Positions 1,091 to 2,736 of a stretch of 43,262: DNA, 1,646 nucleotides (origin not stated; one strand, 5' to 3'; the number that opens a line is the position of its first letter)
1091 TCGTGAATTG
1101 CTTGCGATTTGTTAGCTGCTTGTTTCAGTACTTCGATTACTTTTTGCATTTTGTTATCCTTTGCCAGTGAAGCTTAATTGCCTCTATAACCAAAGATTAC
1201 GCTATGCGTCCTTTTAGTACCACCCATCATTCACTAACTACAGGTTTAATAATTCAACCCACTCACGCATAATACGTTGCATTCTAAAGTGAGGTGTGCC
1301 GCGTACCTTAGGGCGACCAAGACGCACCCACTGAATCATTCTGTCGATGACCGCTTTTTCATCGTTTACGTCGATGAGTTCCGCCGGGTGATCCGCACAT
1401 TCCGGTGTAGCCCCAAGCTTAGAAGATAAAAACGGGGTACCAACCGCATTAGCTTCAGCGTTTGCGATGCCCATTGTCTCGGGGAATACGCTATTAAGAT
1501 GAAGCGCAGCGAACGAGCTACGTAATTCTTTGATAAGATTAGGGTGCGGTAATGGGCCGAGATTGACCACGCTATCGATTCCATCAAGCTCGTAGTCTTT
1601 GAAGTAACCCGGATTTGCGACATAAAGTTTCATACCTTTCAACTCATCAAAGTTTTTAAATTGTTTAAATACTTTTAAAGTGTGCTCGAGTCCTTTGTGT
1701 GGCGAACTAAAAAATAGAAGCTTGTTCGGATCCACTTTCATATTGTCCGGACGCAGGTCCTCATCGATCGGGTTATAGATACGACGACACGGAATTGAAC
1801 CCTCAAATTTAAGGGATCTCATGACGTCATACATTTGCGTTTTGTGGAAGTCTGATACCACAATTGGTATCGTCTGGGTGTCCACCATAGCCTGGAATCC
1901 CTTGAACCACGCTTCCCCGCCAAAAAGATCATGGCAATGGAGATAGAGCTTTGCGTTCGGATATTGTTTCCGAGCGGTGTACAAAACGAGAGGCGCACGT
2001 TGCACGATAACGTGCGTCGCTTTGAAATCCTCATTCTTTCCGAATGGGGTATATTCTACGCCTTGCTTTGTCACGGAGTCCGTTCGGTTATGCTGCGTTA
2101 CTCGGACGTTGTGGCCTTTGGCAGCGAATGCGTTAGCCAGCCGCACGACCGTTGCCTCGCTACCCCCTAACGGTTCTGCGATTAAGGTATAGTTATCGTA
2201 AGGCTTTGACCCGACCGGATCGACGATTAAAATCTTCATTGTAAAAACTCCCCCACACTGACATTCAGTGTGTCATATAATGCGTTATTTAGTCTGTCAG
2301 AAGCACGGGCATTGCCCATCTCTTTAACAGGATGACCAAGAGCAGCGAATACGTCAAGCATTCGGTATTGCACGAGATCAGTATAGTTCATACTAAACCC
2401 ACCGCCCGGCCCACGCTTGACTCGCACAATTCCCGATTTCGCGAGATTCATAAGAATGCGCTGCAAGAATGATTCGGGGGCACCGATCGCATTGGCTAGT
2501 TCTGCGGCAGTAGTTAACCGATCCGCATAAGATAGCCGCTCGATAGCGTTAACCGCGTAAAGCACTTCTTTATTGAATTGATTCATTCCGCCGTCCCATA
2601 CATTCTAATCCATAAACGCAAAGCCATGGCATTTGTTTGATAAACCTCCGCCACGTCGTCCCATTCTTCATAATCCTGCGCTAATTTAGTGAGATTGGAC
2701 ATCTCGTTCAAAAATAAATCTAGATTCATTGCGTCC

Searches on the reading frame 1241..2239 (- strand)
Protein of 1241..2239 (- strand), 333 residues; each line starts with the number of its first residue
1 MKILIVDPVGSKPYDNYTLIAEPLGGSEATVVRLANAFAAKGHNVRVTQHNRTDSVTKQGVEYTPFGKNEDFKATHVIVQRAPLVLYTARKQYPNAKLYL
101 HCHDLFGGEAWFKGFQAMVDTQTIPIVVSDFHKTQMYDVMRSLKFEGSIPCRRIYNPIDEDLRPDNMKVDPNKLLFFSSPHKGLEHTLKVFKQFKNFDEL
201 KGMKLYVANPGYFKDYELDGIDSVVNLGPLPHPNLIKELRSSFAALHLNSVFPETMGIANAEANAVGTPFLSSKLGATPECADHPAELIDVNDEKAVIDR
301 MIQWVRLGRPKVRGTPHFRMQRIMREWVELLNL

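Call 15: search_protein_families(library=phrogs, proteins=[window:1241-2239:-], max_evalue=0.001)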
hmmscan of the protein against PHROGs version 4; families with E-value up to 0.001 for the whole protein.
window:1241-2239:- (333 aa): 1 family
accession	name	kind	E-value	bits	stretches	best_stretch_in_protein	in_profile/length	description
phrog_2170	-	moron, auxiliary metabolic gene and host takeover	2.5e-07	31.1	1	87-291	97-302/374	glycosyltransferase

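Call 65: search_protein_families(library=pfam, proteins=[window:1241-2239:-], max_evalue=0.01)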
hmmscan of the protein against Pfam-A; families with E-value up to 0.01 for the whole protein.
window:1241-2239:- (333 aa): 3 families
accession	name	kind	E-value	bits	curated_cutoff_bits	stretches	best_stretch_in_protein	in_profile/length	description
PF00534.26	Glycos_transf_1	-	8.2e-09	35.7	26.4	1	179-306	25-157/172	Glycosyl transferases group 1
PF13692.12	Glyco_trans_1_4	-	1.1e-06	29.4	27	1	175-304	5-139/142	Glycosyl transferases group 1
PF13439.12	Glyco_transf_4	-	0.00082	19.9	28.5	1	25-105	2-81/170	Glycosyltransferase Family 4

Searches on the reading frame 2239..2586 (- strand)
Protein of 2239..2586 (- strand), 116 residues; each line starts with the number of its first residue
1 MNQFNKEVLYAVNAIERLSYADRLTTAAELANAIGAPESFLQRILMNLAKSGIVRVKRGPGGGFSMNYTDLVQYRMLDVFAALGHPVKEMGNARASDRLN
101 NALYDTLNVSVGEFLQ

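Call 65: search_protein_families(library=pfam, proteins=[window:2239-2586:-], max_evalue=0.01)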
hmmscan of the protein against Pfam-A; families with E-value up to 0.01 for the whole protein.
window:2239-2586:- (116 aa): 5 families
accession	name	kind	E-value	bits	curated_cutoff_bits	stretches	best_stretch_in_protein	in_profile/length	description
PF02082.26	Rrf2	-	8e-13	49.1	30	1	5-90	2-87/132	Iron-dependent Transcriptional regulator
PF08100.18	Dimerisation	-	0.00059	20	25.6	1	18-58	34-74/93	O-methyltransferase dimerisation domain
PF09339.16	HTH_IclR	-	0.00096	19.3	22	0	18-55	12-49/52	IclR helix-turn-helix domain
PF01978.25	TrmB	-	0.0017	18.6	25.6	1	26-60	24-58/68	Sugar-specific transcriptional regulator TrmB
PF24270.1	HTH_Cmi2_C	-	0.0034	18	27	0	21-56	85-120/125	Cmi2, C-terminal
